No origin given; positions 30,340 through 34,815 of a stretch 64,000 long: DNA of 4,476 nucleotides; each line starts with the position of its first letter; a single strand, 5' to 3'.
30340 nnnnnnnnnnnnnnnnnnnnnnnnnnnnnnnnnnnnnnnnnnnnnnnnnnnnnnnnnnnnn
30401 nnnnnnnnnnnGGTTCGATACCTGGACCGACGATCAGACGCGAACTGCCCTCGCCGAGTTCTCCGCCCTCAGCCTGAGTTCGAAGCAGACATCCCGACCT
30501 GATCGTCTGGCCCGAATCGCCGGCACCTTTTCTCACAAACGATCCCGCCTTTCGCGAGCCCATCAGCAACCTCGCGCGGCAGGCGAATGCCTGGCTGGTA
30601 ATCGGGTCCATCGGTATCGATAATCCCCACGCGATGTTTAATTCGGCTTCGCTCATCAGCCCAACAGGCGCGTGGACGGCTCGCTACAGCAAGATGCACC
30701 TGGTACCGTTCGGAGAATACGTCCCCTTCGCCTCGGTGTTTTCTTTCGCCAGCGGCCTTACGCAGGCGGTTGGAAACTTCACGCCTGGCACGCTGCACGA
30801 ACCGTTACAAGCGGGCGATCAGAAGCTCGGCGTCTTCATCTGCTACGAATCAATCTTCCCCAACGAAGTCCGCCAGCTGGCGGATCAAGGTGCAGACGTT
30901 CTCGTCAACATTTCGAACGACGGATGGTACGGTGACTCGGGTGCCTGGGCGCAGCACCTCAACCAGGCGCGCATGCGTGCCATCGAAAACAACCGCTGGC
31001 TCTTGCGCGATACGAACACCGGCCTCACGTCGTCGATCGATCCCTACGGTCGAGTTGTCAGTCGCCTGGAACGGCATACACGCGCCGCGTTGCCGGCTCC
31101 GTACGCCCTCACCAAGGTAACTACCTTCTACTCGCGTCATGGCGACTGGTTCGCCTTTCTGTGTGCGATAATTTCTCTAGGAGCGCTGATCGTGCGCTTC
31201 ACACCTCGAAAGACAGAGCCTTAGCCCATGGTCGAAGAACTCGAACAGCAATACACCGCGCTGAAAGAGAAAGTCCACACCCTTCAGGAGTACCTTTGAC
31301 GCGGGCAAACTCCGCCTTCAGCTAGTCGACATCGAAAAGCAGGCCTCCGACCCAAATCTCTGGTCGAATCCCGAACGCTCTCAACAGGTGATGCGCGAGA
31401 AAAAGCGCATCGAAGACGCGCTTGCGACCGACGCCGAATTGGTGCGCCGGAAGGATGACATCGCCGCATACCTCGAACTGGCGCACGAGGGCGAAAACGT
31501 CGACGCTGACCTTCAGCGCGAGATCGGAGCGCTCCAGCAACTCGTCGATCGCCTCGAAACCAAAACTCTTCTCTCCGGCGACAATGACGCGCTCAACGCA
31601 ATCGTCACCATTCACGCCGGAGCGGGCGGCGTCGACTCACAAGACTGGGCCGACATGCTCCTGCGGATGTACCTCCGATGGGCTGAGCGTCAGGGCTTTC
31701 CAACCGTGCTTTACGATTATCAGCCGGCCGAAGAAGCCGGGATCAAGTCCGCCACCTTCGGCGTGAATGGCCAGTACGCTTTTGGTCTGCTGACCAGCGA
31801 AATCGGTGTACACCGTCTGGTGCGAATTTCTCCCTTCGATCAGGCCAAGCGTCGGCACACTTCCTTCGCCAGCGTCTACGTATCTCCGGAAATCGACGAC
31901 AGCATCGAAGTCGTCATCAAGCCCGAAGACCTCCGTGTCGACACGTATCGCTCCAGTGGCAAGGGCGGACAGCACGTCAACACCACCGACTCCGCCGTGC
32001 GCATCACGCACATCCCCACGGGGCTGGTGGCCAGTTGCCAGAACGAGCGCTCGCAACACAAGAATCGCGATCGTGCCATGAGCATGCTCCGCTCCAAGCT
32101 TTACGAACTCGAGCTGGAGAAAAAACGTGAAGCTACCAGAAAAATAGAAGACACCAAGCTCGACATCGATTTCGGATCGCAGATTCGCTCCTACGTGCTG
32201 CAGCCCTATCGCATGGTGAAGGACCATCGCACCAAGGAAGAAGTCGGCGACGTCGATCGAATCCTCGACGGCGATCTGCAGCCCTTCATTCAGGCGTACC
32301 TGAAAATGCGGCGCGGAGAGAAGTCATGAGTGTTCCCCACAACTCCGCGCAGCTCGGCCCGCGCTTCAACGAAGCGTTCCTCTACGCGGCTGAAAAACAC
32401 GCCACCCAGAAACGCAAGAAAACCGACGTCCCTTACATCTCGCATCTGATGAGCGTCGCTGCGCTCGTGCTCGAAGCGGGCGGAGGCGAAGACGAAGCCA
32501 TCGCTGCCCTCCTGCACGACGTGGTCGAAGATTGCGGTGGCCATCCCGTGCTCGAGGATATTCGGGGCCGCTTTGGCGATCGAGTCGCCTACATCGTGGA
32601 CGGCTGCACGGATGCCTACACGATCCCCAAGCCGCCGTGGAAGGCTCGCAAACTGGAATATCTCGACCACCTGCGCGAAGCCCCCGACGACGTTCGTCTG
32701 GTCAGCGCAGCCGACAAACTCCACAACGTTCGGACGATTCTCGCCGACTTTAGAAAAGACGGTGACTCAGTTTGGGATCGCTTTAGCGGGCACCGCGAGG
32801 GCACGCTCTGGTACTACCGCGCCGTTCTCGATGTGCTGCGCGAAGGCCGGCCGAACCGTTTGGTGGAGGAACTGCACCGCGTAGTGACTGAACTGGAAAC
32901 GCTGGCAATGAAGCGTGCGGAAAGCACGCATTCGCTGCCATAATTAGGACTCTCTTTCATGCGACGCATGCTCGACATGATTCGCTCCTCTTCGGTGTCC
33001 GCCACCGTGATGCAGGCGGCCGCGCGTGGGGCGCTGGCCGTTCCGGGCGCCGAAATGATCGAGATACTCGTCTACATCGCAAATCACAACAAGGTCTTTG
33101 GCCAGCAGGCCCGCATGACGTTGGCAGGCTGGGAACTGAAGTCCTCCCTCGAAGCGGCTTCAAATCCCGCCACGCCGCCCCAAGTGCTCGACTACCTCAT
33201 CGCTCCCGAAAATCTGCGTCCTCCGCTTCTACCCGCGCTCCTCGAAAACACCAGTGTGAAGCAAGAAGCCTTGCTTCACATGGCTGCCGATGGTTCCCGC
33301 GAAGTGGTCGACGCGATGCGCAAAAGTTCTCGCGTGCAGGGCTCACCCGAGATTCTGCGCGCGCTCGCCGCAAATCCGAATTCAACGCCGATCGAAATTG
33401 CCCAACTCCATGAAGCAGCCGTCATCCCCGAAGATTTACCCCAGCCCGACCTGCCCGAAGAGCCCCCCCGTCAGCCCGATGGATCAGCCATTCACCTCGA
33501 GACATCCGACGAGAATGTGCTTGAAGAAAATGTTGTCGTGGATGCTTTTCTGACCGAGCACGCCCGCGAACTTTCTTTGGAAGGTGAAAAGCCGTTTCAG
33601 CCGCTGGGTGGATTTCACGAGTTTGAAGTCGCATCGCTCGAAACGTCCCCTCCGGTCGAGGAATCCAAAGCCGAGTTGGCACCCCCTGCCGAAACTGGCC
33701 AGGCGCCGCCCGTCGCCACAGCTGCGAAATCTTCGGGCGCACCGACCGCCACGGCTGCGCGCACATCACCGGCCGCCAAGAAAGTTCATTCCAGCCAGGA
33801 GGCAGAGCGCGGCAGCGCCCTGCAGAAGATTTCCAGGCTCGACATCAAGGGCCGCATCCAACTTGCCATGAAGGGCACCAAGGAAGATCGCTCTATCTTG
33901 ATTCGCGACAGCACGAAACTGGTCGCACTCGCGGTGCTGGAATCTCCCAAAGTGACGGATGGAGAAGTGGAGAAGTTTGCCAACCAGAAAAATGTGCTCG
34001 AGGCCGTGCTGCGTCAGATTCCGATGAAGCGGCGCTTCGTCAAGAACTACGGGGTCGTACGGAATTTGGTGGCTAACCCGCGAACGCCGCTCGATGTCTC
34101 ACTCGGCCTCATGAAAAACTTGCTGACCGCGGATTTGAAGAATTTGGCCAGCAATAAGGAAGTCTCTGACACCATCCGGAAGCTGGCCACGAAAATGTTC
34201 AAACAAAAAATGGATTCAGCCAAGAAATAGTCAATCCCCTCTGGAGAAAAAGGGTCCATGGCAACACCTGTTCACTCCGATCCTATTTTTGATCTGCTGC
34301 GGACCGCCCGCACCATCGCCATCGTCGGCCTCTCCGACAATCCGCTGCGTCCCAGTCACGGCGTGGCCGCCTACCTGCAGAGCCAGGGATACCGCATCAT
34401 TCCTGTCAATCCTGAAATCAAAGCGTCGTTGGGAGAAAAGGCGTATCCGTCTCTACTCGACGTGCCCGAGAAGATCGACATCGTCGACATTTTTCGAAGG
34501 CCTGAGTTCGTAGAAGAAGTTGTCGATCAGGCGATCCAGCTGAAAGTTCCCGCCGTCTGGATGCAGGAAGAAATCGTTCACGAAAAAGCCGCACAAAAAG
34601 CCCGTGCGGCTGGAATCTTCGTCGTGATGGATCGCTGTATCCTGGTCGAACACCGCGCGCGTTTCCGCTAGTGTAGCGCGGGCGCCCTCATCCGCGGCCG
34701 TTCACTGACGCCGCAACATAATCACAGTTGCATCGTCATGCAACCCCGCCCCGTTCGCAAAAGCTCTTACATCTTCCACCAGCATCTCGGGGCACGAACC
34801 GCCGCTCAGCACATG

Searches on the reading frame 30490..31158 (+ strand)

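Call 32: search_protein_families(library=pfam, proteins=[window:30490-31158:+], max_evalue=0.00001)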
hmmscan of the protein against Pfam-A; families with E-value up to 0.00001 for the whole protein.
window:30490-31158:+ (223 aa): 1 family
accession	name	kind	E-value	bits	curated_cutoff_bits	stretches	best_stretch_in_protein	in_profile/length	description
PF00795.27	CN_hydrolase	-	6.4e-34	117.9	23.2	1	4-197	35-238/256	Carbon-nitrogen hydrolase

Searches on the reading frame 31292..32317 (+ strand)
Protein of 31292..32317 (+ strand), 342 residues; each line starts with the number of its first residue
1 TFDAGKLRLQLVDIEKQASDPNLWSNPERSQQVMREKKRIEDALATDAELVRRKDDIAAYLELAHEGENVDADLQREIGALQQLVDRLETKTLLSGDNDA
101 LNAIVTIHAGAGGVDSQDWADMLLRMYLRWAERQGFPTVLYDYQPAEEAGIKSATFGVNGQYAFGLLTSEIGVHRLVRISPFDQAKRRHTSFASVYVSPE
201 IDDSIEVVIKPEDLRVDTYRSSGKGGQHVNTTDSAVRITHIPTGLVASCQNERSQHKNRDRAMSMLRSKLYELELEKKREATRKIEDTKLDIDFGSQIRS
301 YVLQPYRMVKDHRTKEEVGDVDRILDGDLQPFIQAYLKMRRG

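Call 33: search_protein_families(library=pfam, proteins=[window:31292-32317:+], max_evalue=0.00001)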
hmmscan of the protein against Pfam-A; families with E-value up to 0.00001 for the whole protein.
window:31292-32317:+ (342 aa): 2 families
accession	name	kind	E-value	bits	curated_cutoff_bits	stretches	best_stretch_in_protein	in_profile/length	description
PF03462.23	PCRF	-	5.3e-54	183.4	24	1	10-195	4-194/194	PCRF domain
PF00472.26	RF-1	-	9.4e-44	148.5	35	1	204-313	2-116/116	RF-1 domain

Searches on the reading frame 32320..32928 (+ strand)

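Call 33: search_protein_families(library=pfam, proteins=[window:32320-32928:+], max_evalue=0.00001)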
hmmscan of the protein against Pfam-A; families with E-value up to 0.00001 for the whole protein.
window:32320-32928:+ (203 aa): 2 families
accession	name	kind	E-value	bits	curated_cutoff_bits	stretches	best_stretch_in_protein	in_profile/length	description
PF13328.12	HD_4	-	4.5e-27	95.1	27.2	1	19-162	1-155/156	HD domain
PF01966.28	HD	-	8.1e-07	29.8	22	1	39-136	1-115/116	HD domain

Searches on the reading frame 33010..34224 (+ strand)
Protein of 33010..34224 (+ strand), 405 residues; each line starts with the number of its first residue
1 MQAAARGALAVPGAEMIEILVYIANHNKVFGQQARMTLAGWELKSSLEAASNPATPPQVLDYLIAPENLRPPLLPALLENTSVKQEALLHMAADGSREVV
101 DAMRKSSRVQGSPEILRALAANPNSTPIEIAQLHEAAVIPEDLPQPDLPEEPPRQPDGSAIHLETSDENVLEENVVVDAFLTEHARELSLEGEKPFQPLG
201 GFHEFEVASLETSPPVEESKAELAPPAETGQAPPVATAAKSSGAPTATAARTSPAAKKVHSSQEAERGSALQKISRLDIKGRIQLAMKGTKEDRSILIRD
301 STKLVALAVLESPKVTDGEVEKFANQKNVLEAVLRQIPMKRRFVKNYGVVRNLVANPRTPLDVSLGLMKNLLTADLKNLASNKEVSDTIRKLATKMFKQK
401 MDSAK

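Call 33: search_protein_families(library=pfam, proteins=[window:33010-34224:+], max_evalue=0.00001)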
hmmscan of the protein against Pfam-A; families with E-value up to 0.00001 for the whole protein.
window:33010-34224:+ (405 aa): 0 families

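Call 35: search_protein_families(library=pfam, proteins=[window:33010-34224:+], max_evalue=0.001)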
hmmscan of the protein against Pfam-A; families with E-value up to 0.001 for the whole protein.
window:33010-34224:+ (405 aa): 1 family
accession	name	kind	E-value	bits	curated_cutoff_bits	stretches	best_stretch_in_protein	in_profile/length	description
PF25591.1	LRV_2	-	0.00045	20.6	27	0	47-105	4-59/61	Leucine Rich Repeat Variant domain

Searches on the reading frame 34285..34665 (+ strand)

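Call 33: search_protein_families(library=pfam, proteins=[window:34285-34665:+], max_evalue=0.00001)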
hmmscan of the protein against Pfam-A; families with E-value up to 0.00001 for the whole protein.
window:34285-34665:+ (127 aa): 1 family
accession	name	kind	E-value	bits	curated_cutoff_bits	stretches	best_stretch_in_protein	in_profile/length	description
PF13380.12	CoA_binding_2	-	2.7e-44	150.7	22.8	1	9-124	1-116/116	CoA binding domain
